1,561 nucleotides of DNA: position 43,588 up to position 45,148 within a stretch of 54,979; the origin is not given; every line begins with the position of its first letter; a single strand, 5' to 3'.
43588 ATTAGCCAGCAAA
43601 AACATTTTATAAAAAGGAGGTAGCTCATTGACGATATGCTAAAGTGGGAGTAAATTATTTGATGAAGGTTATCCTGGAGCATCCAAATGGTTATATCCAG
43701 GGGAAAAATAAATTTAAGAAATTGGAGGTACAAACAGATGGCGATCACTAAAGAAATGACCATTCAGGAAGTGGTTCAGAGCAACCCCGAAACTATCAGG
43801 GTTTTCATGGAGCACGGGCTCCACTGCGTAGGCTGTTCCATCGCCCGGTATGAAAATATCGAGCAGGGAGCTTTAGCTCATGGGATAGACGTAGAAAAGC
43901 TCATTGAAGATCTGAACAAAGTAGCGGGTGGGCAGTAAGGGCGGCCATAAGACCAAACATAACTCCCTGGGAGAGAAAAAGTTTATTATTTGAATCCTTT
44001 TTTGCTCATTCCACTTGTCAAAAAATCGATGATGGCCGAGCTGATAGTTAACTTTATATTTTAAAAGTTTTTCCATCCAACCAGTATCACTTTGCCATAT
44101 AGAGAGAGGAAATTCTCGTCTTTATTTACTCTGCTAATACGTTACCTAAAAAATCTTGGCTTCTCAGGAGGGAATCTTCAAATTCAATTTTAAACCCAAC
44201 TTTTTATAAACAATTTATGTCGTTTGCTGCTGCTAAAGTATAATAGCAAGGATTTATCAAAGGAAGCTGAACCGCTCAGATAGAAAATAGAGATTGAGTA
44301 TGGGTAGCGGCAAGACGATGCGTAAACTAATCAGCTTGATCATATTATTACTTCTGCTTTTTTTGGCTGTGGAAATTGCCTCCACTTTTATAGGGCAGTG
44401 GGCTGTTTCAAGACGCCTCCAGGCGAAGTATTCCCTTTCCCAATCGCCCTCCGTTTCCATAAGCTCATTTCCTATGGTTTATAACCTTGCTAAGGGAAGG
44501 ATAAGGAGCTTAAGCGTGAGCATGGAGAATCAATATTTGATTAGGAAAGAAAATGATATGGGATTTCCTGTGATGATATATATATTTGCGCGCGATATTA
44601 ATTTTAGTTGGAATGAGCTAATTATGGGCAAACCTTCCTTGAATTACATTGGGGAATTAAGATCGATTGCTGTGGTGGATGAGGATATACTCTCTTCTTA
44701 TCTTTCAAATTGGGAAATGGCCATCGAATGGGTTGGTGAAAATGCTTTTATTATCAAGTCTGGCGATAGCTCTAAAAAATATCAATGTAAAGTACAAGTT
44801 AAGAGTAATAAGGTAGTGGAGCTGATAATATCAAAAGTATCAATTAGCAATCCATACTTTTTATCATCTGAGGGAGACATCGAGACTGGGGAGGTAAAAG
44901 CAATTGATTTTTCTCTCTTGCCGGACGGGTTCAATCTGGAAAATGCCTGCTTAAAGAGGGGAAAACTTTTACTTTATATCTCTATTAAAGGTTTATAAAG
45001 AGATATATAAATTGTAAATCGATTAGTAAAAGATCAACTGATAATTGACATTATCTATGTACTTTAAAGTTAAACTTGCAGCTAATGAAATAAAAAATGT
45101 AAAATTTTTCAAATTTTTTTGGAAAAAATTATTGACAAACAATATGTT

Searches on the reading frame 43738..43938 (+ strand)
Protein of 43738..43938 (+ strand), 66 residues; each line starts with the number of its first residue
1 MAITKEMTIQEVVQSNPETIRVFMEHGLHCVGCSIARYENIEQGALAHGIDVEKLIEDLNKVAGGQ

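Call 9: search_protein_families(library=pfam, proteins=[window:43738-43938:+], max_evalue=0.1)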
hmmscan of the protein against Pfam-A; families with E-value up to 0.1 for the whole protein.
window:43738-43938:+ (66 aa): 2 families
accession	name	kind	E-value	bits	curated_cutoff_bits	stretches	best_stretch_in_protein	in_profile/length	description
PF08984.16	DUF1858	-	1.8e-21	76.4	32.2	1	3-56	1-59/59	Domain of unknown function (DUF1858)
PF04405.19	ScdA_N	-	0.00018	21.5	32.5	1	6-62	2-55/56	Domain of Unknown function (DUF542)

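Call 12: find_encoding_contigs(protein=window:43738-43938:+, flank=10000, max_places=10)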
Protein window:43738-43938:+ (66 aa): no gene with exactly this product is on record in the collection.

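Call 47: search_protein_families(library=ncbifam, max_evalue=0.01, proteins=[window:43738-43938:+])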
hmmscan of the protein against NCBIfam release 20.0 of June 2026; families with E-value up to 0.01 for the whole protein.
window:43738-43938:+ (66 aa): 2 families
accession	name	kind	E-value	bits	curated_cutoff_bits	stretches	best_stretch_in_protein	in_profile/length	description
TIGR03980.1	prismane_assoc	subfamily_domain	1.7e-28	98.4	44.95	1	3-60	1-58/58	hybrid cluster protein-associated redox disulfide domain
NF009777.0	PRK13276.1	equivalog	0.0048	16.8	259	1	3-63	2-60/224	iron-sulfur cluster repair di-iron protein ScdA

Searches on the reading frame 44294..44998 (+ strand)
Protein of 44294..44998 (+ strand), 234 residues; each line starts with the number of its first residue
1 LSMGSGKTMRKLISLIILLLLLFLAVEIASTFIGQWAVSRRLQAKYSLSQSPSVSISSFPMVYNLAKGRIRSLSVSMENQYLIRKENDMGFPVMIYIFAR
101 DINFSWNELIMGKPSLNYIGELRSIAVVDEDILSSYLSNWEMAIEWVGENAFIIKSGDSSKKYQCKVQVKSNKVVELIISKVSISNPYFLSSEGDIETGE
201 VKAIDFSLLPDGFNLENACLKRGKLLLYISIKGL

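Call 9: search_protein_families(library=pfam, proteins=[window:44294-44998:+], max_evalue=0.1)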
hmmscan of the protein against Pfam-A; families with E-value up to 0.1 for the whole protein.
window:44294-44998:+ (234 aa): 1 family
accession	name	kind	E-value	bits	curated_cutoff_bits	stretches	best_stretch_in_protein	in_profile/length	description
PF11209.13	LmeA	-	8.4e-10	39.5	27.3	1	37-139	13-110/217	LmeA-like phospholipid-binding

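Call 47: search_protein_families(library=ncbifam, max_evalue=0.01, proteins=[window:44294-44998:+])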
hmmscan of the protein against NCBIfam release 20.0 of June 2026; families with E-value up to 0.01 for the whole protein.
window:44294-44998:+ (234 aa): 0 families
